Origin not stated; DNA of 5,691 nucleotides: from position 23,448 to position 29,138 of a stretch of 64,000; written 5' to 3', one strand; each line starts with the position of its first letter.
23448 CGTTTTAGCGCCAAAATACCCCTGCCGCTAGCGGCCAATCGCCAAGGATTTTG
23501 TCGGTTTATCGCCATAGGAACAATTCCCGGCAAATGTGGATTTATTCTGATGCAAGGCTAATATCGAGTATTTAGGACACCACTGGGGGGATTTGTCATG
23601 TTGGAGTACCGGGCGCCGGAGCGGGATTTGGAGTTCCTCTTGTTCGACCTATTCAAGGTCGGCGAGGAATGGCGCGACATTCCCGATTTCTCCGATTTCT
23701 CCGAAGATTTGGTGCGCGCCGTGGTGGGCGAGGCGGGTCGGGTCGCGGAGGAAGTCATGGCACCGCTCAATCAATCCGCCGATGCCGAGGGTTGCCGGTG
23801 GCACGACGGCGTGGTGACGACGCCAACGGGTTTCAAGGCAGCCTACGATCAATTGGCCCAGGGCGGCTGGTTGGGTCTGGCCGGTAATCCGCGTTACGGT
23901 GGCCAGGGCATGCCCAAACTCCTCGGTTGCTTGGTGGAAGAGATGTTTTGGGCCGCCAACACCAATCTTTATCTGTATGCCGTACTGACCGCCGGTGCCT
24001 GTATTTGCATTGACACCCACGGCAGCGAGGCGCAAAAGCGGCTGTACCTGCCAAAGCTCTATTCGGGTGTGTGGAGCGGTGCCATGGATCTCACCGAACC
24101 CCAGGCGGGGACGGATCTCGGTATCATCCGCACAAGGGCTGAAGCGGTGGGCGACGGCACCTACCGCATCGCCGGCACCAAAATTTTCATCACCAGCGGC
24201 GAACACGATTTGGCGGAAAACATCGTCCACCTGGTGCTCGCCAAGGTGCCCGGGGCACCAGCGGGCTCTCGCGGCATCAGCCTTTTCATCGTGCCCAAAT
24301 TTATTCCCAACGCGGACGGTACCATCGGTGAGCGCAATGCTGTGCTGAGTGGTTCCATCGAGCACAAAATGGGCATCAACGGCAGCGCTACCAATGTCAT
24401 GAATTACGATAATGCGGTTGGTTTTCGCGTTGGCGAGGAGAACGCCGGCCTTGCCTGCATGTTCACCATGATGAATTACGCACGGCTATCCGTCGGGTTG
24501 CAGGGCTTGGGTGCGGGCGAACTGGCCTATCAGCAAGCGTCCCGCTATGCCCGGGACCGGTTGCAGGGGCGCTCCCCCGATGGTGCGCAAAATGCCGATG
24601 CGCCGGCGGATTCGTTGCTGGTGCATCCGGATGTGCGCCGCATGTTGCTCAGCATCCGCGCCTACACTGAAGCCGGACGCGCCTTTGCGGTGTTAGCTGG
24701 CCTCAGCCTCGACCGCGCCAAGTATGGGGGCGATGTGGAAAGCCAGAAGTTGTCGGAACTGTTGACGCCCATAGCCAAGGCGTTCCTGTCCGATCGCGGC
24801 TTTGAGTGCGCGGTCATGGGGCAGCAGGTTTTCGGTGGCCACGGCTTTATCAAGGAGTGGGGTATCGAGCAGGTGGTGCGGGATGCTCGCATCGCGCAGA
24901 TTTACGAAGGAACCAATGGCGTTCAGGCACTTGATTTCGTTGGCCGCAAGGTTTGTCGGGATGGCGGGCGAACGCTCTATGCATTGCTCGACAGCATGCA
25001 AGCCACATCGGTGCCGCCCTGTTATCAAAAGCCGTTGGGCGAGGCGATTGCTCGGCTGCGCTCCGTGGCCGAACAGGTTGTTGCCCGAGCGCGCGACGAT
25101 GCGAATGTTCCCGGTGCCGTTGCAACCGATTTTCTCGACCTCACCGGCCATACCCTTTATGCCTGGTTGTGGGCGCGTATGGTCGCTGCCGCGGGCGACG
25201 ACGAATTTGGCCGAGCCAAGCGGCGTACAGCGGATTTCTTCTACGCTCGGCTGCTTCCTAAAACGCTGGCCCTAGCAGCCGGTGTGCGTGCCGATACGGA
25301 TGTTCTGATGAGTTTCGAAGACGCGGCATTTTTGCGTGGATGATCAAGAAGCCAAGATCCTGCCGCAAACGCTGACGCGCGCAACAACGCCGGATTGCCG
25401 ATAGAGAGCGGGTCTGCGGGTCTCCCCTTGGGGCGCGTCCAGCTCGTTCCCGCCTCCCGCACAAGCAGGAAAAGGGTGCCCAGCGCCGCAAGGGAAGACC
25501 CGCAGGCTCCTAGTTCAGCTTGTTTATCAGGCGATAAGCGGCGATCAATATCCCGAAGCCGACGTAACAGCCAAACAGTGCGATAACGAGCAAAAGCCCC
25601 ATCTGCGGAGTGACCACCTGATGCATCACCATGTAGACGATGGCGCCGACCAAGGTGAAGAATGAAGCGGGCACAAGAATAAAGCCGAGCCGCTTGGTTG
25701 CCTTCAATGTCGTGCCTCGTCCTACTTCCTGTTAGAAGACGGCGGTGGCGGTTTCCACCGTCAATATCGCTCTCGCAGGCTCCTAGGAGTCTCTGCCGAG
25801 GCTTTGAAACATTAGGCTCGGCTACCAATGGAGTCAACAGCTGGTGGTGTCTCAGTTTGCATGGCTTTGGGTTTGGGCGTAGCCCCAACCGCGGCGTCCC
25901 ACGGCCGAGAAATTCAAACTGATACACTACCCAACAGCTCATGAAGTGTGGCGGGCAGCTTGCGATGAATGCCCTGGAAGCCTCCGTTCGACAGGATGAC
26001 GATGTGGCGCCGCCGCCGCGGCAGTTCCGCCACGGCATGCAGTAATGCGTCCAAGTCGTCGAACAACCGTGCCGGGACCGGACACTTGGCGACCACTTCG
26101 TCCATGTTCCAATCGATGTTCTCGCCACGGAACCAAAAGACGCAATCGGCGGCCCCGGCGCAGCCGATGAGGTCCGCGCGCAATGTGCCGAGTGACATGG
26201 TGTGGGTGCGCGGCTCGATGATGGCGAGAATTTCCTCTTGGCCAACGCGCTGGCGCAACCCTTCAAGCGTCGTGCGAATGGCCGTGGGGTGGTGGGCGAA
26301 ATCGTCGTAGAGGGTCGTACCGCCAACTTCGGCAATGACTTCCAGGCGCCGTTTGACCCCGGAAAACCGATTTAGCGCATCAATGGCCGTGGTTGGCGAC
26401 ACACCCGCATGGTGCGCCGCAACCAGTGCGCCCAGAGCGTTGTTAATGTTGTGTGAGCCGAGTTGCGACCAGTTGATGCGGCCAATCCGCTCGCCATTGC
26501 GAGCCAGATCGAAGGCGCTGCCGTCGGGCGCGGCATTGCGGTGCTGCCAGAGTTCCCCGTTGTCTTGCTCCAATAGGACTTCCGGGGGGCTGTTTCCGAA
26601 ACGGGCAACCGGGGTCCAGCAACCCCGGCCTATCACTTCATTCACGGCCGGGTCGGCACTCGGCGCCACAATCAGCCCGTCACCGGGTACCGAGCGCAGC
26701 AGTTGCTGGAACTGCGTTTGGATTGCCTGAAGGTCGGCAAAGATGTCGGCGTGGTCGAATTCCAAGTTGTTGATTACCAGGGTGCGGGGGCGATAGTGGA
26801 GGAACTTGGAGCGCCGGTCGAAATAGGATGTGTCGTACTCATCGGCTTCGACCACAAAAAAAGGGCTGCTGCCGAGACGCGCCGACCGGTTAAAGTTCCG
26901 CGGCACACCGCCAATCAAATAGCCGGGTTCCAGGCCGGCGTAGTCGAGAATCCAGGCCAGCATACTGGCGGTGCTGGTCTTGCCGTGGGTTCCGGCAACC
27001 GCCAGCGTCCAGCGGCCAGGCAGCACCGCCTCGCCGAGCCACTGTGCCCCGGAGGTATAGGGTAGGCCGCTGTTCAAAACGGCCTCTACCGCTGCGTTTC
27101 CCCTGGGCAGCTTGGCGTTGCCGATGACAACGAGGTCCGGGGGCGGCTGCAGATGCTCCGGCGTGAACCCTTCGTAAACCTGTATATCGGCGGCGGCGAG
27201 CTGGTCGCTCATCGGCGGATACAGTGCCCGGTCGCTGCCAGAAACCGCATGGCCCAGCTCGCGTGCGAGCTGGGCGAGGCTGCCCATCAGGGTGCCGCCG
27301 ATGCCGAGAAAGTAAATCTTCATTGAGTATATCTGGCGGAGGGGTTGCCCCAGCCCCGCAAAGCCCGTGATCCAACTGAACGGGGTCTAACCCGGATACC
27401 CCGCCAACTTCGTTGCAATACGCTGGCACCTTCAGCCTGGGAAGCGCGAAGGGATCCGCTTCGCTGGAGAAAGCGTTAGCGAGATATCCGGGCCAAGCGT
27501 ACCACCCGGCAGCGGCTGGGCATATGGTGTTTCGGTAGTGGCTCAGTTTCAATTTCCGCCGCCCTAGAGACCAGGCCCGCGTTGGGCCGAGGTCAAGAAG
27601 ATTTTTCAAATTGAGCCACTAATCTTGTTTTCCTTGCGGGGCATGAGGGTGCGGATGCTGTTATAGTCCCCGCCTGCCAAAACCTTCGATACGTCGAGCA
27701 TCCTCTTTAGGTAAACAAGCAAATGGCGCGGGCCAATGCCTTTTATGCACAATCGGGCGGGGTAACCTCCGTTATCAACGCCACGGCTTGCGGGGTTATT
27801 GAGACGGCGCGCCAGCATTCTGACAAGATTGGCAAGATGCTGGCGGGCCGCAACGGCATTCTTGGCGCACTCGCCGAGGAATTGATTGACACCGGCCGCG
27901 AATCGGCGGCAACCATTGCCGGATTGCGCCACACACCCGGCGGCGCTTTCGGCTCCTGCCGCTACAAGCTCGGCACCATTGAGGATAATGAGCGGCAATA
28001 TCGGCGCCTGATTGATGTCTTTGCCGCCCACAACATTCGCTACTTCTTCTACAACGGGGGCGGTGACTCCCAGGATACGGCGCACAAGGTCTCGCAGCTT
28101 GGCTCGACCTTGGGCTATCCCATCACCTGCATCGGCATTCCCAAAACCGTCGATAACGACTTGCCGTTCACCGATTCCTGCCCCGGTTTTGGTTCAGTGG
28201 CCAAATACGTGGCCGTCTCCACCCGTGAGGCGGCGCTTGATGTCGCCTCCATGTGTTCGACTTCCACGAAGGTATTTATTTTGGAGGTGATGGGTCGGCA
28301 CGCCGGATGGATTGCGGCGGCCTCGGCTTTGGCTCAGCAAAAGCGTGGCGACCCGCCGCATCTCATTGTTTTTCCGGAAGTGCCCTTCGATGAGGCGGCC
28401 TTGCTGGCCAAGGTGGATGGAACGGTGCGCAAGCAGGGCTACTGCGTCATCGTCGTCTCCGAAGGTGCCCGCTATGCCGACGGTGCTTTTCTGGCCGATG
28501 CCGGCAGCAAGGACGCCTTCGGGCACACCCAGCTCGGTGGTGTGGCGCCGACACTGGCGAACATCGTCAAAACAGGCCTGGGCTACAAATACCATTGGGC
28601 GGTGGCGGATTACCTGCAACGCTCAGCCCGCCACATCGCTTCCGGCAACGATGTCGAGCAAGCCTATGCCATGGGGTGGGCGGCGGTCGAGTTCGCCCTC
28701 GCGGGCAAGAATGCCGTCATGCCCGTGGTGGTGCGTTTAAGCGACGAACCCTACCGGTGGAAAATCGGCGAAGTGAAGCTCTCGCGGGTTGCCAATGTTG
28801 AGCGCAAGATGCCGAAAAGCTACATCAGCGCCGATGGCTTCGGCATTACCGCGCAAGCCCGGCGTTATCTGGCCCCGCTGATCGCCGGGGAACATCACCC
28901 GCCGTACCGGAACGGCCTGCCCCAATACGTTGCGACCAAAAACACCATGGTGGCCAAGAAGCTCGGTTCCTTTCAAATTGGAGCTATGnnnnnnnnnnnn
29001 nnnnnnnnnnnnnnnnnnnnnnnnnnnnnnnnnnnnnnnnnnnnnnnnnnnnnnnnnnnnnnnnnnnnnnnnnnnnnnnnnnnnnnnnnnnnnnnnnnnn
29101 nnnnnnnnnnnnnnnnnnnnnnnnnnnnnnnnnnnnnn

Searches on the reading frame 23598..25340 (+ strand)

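Call 76: search_protein_families(library=pfam, max_evalue=0.001, proteins=[window:23598-25340:+])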
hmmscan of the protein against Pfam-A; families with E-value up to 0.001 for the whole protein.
window:23598-25340:+ (581 aa): 6 families
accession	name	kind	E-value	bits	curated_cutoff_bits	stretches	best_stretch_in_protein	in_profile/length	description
PF12806.12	Acyl-CoA_dh_C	-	2e-23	83.3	30.3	1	476-573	17-123/124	Acetyl-CoA dehydrogenase C-terminal like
PF00441.29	Acyl-CoA_dh_1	-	1.7e-18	67.6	22.4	1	282-445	1-143/150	Acyl-CoA dehydrogenase, C-terminal domain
PF02770.24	Acyl-CoA_dh_M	-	2.8e-12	47.1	33.3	1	162-272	1-96/97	Acyl-CoA dehydrogenase, middle domain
PF02771.21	Acyl-CoA_dh_N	-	5e-12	46.6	22.9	1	44-157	9-112/113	Acyl-CoA dehydrogenase, N-terminal domain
PF22924.1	ACOX_C_alpha1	-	2.6e-06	27.8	27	1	291-442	3-159/169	Acyl-CoA oxidase, C-alpha1 domain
PF08028.16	Acyl-CoA_dh_2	-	0.00062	20.5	22.7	0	299-440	3-133/134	Acyl-CoA dehydrogenase, C-terminal domain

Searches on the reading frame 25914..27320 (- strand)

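Call 76: search_protein_families(library=pfam, max_evalue=0.001, proteins=[window:25914-27320:-])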
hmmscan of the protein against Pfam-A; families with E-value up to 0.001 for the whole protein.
window:25914-27320:- (468 aa): 3 families
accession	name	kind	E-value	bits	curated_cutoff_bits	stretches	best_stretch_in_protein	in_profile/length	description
PF08245.18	Mur_ligase_M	-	1.4e-18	68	24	1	108-302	1-200/200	Mur ligase middle domain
PF01225.30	Mur_ligase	-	2.1e-17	63.7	21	1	1-98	1-90/95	Mur ligase family, catalytic domain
PF02875.26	Mur_ligase_C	-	7e-12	46.7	28.4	1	324-444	1-125/127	Mur ligase, glutamate ligase domain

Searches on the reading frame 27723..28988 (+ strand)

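Call 76: search_protein_families(library=pfam, max_evalue=0.001, proteins=[window:27723-28988:+])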
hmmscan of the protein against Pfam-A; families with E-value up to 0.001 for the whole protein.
window:27723-28988:+ (422 aa): 1 family
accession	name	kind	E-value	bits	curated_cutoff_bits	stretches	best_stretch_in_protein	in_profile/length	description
PF00365.25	PFK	-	5.9e-49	167.3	30.9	1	9-292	5-275/277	Phosphofructokinase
